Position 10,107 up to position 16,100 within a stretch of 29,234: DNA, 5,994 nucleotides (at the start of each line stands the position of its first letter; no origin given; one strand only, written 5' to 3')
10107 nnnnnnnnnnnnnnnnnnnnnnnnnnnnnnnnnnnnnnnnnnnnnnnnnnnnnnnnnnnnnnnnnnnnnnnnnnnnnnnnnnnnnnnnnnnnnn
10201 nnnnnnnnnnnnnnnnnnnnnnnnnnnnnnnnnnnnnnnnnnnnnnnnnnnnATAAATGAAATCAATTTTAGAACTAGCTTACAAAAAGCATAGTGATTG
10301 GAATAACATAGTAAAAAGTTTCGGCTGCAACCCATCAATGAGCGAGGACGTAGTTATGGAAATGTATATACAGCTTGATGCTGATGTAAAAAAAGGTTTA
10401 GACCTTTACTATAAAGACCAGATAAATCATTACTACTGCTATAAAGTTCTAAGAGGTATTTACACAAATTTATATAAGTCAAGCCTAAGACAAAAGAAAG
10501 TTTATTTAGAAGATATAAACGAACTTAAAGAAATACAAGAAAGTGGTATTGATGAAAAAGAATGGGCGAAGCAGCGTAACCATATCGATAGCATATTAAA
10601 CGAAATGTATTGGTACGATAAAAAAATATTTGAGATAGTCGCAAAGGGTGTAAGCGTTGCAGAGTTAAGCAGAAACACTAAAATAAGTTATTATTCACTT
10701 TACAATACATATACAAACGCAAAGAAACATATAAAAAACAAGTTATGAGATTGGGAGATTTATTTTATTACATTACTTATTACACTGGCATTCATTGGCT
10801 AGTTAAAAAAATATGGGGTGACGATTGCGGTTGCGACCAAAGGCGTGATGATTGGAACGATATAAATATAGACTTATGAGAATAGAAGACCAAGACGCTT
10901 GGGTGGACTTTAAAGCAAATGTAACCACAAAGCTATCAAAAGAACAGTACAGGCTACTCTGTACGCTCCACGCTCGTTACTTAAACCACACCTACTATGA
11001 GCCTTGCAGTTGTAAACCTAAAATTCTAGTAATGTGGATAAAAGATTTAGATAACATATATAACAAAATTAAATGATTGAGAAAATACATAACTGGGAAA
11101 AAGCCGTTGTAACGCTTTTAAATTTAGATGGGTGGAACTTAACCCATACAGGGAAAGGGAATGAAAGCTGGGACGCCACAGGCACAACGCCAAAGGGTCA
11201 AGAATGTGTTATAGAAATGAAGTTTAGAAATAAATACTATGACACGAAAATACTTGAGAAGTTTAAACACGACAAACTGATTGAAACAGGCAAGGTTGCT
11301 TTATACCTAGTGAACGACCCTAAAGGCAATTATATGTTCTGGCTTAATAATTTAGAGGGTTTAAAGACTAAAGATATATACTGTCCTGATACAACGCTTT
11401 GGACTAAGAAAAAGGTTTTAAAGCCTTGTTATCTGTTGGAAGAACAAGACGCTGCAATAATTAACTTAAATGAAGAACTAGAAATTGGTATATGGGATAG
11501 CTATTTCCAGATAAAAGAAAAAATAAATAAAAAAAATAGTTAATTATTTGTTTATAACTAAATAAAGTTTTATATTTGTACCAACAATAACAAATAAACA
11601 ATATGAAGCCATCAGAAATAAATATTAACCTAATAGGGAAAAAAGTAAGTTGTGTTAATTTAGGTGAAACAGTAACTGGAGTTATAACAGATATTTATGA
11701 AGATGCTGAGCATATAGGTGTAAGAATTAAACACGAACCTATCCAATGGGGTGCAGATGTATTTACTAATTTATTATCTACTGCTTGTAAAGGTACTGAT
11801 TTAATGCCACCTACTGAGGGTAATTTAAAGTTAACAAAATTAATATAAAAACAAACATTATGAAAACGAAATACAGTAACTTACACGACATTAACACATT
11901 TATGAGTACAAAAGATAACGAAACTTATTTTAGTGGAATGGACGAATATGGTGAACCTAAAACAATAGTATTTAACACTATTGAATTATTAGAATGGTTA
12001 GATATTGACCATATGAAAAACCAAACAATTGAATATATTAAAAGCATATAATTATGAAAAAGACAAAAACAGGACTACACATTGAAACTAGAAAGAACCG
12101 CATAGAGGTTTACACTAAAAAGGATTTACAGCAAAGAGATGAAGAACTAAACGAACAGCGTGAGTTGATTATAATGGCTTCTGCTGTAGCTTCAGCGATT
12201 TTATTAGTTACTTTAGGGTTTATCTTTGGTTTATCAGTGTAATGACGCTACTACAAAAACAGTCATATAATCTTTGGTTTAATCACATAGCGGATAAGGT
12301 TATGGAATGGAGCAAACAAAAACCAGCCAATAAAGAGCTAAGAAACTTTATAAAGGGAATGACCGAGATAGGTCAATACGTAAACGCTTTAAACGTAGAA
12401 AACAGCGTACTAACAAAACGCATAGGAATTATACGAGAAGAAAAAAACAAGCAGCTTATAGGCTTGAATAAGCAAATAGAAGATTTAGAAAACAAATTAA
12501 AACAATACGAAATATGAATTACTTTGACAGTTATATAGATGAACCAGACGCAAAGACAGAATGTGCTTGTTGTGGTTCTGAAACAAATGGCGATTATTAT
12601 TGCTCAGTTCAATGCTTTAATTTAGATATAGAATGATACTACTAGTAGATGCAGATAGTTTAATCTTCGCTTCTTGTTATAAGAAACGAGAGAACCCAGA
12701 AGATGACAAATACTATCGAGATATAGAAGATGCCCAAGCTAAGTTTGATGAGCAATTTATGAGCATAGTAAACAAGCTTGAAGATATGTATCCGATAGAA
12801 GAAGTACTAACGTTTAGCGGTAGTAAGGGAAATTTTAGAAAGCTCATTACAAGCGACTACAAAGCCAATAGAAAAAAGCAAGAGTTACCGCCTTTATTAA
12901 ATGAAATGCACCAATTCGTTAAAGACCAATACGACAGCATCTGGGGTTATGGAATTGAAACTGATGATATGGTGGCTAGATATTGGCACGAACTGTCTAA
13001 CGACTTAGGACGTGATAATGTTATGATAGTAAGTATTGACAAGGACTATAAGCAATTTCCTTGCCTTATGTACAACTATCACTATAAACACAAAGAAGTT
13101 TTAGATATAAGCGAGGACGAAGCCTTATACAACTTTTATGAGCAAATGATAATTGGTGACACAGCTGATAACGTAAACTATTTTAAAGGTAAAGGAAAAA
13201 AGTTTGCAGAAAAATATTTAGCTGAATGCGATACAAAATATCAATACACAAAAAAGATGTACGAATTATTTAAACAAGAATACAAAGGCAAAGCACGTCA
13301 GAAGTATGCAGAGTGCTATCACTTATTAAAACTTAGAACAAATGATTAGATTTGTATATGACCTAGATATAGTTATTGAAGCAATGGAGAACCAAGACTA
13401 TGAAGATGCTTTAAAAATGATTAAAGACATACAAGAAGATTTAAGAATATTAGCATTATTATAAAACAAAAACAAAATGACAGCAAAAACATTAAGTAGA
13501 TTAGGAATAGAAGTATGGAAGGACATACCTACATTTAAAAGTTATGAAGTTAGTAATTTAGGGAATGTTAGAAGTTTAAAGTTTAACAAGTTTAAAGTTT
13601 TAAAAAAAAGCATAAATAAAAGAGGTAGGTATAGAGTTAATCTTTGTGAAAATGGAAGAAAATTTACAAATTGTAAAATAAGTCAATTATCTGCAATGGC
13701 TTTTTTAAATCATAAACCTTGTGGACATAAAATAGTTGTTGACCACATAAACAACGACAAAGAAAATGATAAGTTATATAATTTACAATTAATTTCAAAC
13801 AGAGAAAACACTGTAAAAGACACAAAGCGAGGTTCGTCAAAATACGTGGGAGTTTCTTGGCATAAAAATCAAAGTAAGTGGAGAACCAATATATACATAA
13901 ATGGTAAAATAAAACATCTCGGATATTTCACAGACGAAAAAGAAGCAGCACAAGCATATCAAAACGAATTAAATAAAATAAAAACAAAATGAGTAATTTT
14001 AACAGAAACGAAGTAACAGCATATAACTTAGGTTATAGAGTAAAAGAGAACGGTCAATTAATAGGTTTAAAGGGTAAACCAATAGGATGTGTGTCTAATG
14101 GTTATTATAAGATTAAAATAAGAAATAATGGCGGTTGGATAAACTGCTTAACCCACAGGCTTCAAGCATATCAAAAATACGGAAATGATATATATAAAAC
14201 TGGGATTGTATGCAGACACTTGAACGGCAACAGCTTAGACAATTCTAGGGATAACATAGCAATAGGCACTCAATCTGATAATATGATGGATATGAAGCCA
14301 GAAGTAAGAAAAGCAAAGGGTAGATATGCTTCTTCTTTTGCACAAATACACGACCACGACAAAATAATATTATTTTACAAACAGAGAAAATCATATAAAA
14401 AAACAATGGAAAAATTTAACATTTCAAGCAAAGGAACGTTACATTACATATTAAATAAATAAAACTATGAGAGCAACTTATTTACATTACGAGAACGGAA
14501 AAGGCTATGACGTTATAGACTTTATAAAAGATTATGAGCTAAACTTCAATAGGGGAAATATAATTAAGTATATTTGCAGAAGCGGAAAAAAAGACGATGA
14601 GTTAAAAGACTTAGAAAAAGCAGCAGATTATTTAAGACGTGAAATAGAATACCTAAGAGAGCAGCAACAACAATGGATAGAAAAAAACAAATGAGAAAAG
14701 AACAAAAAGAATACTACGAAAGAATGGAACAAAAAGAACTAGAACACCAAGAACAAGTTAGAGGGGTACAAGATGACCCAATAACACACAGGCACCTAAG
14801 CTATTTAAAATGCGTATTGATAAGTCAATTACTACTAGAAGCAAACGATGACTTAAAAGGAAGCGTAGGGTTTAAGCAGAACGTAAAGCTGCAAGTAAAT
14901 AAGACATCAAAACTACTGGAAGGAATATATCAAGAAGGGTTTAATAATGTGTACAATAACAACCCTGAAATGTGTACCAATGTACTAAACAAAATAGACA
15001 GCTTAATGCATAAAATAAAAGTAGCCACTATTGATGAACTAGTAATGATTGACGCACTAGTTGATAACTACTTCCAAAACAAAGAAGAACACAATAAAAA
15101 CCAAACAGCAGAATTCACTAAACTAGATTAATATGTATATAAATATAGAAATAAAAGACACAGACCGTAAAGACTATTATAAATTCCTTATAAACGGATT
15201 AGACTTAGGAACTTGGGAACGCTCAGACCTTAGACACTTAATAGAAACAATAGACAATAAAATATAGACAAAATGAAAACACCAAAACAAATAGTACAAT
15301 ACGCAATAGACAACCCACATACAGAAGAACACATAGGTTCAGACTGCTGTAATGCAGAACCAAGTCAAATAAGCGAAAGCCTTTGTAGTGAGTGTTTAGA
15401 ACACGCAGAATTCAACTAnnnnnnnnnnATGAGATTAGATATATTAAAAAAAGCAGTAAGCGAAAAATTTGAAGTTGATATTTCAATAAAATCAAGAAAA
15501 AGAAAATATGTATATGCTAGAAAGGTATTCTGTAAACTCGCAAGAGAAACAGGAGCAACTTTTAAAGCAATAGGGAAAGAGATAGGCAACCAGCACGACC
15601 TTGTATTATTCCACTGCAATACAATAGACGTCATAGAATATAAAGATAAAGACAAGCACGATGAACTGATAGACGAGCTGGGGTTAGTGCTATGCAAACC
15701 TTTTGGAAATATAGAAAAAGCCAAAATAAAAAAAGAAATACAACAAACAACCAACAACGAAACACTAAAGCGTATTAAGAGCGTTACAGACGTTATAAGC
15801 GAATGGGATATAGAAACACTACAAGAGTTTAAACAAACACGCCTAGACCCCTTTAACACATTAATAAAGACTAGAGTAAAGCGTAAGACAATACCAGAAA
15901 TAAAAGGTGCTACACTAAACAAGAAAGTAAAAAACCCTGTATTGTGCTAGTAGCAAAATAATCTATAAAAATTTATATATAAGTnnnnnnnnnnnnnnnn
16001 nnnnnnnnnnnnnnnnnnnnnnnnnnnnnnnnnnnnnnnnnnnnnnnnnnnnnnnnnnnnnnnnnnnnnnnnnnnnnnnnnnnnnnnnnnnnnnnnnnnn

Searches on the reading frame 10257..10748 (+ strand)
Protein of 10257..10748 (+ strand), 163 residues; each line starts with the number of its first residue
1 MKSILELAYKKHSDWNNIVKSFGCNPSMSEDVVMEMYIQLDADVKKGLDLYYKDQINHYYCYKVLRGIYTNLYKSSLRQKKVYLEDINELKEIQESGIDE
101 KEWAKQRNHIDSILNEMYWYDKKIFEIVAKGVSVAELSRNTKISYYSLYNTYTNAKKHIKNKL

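Call 8: search_protein_families(library=phrogs, proteins=[window:10257-10748:+], max_evalue=0.001)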
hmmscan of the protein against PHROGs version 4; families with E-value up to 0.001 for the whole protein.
window:10257-10748:+ (163 aa): 0 families

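Call 9: search_protein_families(library=pfam, proteins=[window:10257-10748:+], max_evalue=0.01)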
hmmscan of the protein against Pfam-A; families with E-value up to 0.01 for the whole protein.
window:10257-10748:+ (163 aa): 1 family
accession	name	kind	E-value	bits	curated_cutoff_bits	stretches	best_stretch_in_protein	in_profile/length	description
PF13921.12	Myb_DNA-bind_6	-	0.005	17.4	22.9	0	5-47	10-50/60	Myb-like DNA-binding domain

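Call 18: search_protein_families(library=pfam, proteins=[window:10257-10748:+], max_evalue=1)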
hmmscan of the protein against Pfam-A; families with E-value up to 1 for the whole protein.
window:10257-10748:+ (163 aa): 2 families
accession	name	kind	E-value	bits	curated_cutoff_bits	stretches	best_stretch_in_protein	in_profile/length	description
PF13921.12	Myb_DNA-bind_6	-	0.005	17.4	22.9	1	5-47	10-50/60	Myb-like DNA-binding domain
PF13443.12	HTH_26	-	0.072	13.8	22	1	129-156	8-35/63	Cro/C1-type HTH DNA-binding domain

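Call 20: find_homologous_proteins(query=window:10257-10748:+, max_evalue=0.001)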
Query window:10257-10748:+ (163 aa): 474 proteins with E <= 0.001 among 502 candidates; the best 120 are listed.
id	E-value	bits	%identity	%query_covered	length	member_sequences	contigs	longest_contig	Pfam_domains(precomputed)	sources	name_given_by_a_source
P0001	7.5e-97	340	96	100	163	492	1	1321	-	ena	-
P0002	1.2e-91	323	92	100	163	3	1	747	-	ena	-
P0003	2.4e-90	319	89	100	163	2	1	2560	-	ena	-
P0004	3.3e-90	318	88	100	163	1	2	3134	-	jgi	jgi:arginine deiminase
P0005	8.4e-90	317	89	100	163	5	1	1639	-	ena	-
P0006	2.6e-89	316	87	100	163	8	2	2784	-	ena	-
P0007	1.2e-85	304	87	99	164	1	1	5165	-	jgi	-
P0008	3.9e-77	276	78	100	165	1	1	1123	-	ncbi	-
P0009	1.2e-75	271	77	100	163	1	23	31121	-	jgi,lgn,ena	jgi:hypothetical protein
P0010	5.6e-75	269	77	100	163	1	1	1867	-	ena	-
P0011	2.7e-70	254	70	100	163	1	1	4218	-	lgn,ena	-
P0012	6.6e-70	252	69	100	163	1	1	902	-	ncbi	-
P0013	7.8e-70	252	68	100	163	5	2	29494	-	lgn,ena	-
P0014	8.9e-70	252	69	100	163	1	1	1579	-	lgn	-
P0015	2.1e-69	251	70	100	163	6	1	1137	-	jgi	jgi:hypothetical protein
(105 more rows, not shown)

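Call 23: search_solved_structures(query=A1, max_evalue=10, show_alignments=2)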
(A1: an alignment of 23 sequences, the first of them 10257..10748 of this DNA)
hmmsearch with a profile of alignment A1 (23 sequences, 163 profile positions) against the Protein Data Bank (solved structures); distinct sequences matched with E-value up to 10: 5.
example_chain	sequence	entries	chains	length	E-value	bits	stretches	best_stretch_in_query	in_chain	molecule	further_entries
1jym_A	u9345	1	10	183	0.061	16.6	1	49-88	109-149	Peptide Deformylase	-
1rqc_A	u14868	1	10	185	0.069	16.4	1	49-88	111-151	formylmethionine deformylase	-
7s0r_A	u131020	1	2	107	0.16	15.2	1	60-118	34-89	C protein beta antigen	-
1h3l_A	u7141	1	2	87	0.16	15.2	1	20-79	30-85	RNA POLYMERASE SIGMA FACTOR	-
1rl4_A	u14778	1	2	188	0.18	15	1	49-88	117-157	formylmethionine deformylase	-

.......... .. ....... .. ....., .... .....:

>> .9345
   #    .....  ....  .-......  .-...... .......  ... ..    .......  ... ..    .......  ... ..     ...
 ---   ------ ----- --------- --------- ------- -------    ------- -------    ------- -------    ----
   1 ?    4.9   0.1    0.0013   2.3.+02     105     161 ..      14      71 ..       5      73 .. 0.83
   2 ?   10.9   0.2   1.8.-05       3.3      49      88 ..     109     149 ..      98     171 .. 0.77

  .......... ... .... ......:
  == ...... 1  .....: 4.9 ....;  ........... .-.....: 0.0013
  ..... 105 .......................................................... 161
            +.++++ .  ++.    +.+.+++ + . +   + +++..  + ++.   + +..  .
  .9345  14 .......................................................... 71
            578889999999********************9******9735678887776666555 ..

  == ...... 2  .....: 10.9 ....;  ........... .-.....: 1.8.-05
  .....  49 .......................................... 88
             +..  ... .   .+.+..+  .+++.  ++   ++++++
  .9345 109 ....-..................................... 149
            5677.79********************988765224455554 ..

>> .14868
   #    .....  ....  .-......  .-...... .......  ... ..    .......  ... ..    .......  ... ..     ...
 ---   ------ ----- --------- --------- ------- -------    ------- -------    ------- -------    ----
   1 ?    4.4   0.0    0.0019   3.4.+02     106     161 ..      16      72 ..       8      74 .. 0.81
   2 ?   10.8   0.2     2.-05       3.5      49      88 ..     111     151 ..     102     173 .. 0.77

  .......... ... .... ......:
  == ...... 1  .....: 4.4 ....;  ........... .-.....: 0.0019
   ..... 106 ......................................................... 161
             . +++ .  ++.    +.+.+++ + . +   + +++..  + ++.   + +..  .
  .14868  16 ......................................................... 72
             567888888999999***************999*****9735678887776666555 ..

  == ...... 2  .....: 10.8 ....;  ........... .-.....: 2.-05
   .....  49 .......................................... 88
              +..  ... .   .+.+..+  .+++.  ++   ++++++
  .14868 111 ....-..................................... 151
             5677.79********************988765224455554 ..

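Call 36: predict_structure(alignment_id=A2)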
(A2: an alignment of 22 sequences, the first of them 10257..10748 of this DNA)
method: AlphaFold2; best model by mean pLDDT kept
length: 163 residues; sequences in the alignment: 22
mean_pLDDT: 81.0   pTM: 0.46
mean pLDDT of the five models: 81.0, 79.6, 74.9, 71.7, 71.7
residues with pLDDT >= 90: 44; 70-90: 83; 50-70: 34; < 50: 2
segments of 3 or more residues with pLDDT < 50: none
pLDDT, mean of each block of 10 residues (from residue 1): 86 91 81 93 91 88 89 63 55 56 69 84 84 88 91 87 80
secondary structure, 60 per line:
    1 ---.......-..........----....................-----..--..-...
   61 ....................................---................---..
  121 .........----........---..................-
elements in order: H4-10 H12-21 H26-45 H58-96 H100-115 H119-129 H134-141 H145-162

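Call 41: fold_search(model_id=the predicted structure, library=pdb)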
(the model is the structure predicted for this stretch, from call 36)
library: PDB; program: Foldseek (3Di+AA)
matches with E <= 10: 228; with E <= 0.001: 1
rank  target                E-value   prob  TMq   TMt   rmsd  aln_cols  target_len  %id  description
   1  9m9e_F                8.0e-04  1.00  0.39  0.36  13.9       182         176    9  Structural Basis of Pausing During Transcription Initiation in Mycobacterium tuberculosis (released 2026-01-14)
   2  9m98_F                1.5e-03  1.00  0.39  0.40  17.5       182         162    9  Structural Basis of Pausing During Transcription Initiation in Mycobacterium tuberculosis (released 2026-01-14)
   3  6koo_F                1.9e-03  1.00  0.34  0.31  17.2       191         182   12  Mycobacterium tuberculosis initial transcription complex comprising sigma H and 5'-OH RNA of 7 nt (released 2020-03-11)
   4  6kop_F                2.0e-03  1.00  0.37  0.38  18.0       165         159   13  Mycobacterium tuberculosis initial transcription complex comprising sigma H and 5'-OH RNA of 9 nt (released 2020-03-11)
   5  1or7_A                2.0e-03  1.00  0.35  0.31  18.6       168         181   14  Crystal Structure of Escherichia coli sigmaE with the Cytoplasmic Domain of its Anti-sigma RseA (released 2003-04-15)
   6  6dv9_F                2.1e-03  1.00  0.40  0.37  17.0       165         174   15  Crystal structure of Mycobacterium tuberculosis transcription initiation complex(ECF sigma factor L) containing 5nt RN (released 2019-02-20)
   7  5uxx_A                3.0e-03  1.00  0.31  0.31  17.2       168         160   12  Co-crystal structure of the sigma factor RpoE in complex with the anti-sigma factor NepR from Bartonella quintana (released 2018-02-28)
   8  5uxx_C                3.2e-03  1.00  0.33  0.33  17.2       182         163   12  Co-crystal structure of the sigma factor RpoE in complex with the anti-sigma factor NepR from Bartonella quintana (released 2018-02-28)
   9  1or7_B                3.7e-03  1.00  0.36  0.36  16.6       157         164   13  Crystal Structure of Escherichia coli sigmaE with the Cytoplasmic Domain of its Anti-sigma RseA (released 2003-04-15)
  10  6kon_F                3.7e-03  1.00  0.39  0.36  16.7       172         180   13  Mycobacterium tuberculosis initial transcription complex comprising sigma H and 5'-OH RNA of 5 nt (released 2020-03-11)
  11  6jcx_F                4.7e-03  1.00  0.38  0.34  16.4       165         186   13  Mycobacterium tuberculosis transcription initiation complex with ECF sigma factor sigma H and 6nt RNA (released 2019-05-29)
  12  8z6g_B                5.0e-03  1.00  0.32  0.31  18.9       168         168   12  the AlgU-MucAcyto complex structure in Pseudomonas aeruginosa (released 2024-05-08)
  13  5zx2_F                5.9e-03  1.00  0.37  0.35  16.6       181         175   12  Mycobacterium tuberculosis RNA polymerase transcription initiation complex with ECF sigma factor sigma H and 7nt RNA (released 2019-03-20)
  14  6jbq_F                7.9e-03  1.00  0.37  0.33  16.1       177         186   14  CryoEM structure of Escherichia coli sigmaE transcription initiation complex containing 5nt of RNA (released 2019-05-29)
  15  9n9q_C                7.9e-03  0.99  0.33  0.22  15.6       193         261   16  Cryo-EM structure of the RNA-guided transcription complex (released 2025-12-24)
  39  4lup_C                2.8e-01  0.99  0.36  0.59   3.7        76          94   17  Crystal structure of the complex formed by region of E. coli sigmaE bound to its -10 element non template strand (released 2014-02-19)
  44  2h27_A                3.7e-01  1.00  0.33  0.70   1.9        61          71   13  Crystal Structure of Escherichia coli SigmaE Region 4 Bound to its-35 Element DNA (released 2006-08-22)
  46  4lup_A                4.1e-01  0.99  0.38  0.64   3.0        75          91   15  Crystal structure of the complex formed by region of E. coli sigmaE bound to its -10 element non template strand (released 2014-02-19)
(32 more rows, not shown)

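Call 66: search_dna_similar(query=window:10257-10748:+, collection=phages, mode=protein, max_evalue=0.01, max_rows=30)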
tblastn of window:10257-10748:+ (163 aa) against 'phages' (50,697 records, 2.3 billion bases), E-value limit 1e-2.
No match.

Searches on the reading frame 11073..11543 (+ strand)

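Call 18: search_protein_families(library=pfam, proteins=[window:11073-11543:+], max_evalue=1)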
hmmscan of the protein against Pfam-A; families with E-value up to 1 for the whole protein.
window:11073-11543:+ (156 aa): 1 family
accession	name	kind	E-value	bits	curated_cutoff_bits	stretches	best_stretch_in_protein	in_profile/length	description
PF11946.13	DUF3463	-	0.15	12.4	31.3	1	112-146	69-101/134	Domain of unknown function (DUF3463)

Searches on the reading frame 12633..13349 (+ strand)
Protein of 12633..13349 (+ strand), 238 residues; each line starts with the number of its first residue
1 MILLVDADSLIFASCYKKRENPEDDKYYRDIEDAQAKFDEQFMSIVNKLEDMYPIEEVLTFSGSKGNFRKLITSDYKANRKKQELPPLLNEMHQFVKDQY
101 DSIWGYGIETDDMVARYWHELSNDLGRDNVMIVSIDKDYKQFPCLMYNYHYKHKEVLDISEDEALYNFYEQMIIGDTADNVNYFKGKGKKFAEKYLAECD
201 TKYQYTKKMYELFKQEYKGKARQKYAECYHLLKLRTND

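Call 18: search_protein_families(library=pfam, proteins=[window:12633-13349:+], max_evalue=1)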
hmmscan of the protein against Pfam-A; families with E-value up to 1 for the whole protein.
window:12633-13349:+ (238 aa): 5 families
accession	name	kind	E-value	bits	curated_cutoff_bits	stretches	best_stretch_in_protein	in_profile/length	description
PF02739.22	5_3_exonuc_N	-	5.8e-12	46.1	34.3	1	2-143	2-138/164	5'-3' exonuclease, N-terminal resolvase-like domain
PF01367.25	5_3_exonuc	-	0.0026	18.6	40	1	172-227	11-66/97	5'-3' exonuclease, C-terminal SAM fold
PF11090.14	Phage_T7_Gp13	-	0.0063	17.3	25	1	57-106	10-62/86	Bacteriophage T7, probable scaffold protein Gp13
PF02709.20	Glyco_transf_7C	-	0.1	12.7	23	1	103-120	41-58/78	N-terminal domain of galactosyltransferase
PF07356.17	DUF1481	-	0.12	12.6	25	1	108-205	4-99/186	Protein of unknown function (DUF1481)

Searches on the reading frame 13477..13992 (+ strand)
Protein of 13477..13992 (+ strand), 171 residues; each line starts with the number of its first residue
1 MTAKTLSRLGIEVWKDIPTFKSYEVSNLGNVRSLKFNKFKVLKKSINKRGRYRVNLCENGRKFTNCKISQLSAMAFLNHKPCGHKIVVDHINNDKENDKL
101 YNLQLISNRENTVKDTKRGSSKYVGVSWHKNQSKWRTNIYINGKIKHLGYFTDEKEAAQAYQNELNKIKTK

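Call 18: search_protein_families(library=pfam, proteins=[window:13477-13992:+], max_evalue=1)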
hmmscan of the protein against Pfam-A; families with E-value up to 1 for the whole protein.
window:13477-13992:+ (171 aa): 3 families
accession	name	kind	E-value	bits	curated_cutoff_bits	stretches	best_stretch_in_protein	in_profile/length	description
PF07463.16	NUMOD4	-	1.6e-14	54.3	23.4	1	12-56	1-48/49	NUMOD4 motif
PF00847.26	AP2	-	3.5e-08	34.1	33.3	1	121-161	1-44/54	AP2 domain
PF13392.12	HNH_3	-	1.9e-05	24.6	24.8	1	85-112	18-45/46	HNH endonuclease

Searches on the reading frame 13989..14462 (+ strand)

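Call 18: search_protein_families(library=pfam, proteins=[window:13989-14462:+], max_evalue=1)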
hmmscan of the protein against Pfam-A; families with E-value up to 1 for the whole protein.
window:13989-14462:+ (157 aa): 2 families
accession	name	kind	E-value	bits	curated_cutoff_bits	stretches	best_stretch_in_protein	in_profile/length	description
PF13392.12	HNH_3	-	2.1e-07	30.9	24.8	1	54-100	2-46/46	HNH endonuclease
PF13518.12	HTH_28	-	0.016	15.7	25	1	125-151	4-29/52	Helix-turn-helix domain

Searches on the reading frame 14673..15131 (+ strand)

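Call 18: search_protein_families(library=pfam, proteins=[window:14673-15131:+], max_evalue=1)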
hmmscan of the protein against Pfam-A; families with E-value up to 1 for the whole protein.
window:14673-15131:+ (152 aa): 3 families
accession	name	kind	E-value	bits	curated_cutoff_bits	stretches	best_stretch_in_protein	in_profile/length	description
PF07470.19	Glyco_hydro_88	-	0.026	13.9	26.6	1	8-96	51-126/352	Glycosyl Hydrolase Family 88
PF22946.1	SPEF2_D5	-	0.03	14.6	27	0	68-115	59-106/134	CPC1/SPEF2 domain D5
PF18531.7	Polo_box_2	-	0.12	12.9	31.9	1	103-149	33-78/112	Polo box domain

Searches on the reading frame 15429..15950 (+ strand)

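Call 18: search_protein_families(library=pfam, proteins=[window:15429-15950:+], max_evalue=1)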
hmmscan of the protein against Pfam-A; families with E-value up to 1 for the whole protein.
window:15429-15950:+ (173 aa): 1 family
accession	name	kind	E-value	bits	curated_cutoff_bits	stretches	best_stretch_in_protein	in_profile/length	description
PF08299.17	Bac_DnaA_C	-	1.8e-08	34.7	31.5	1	7-66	5-69/69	Bacterial dnaA protein helix-turn-helix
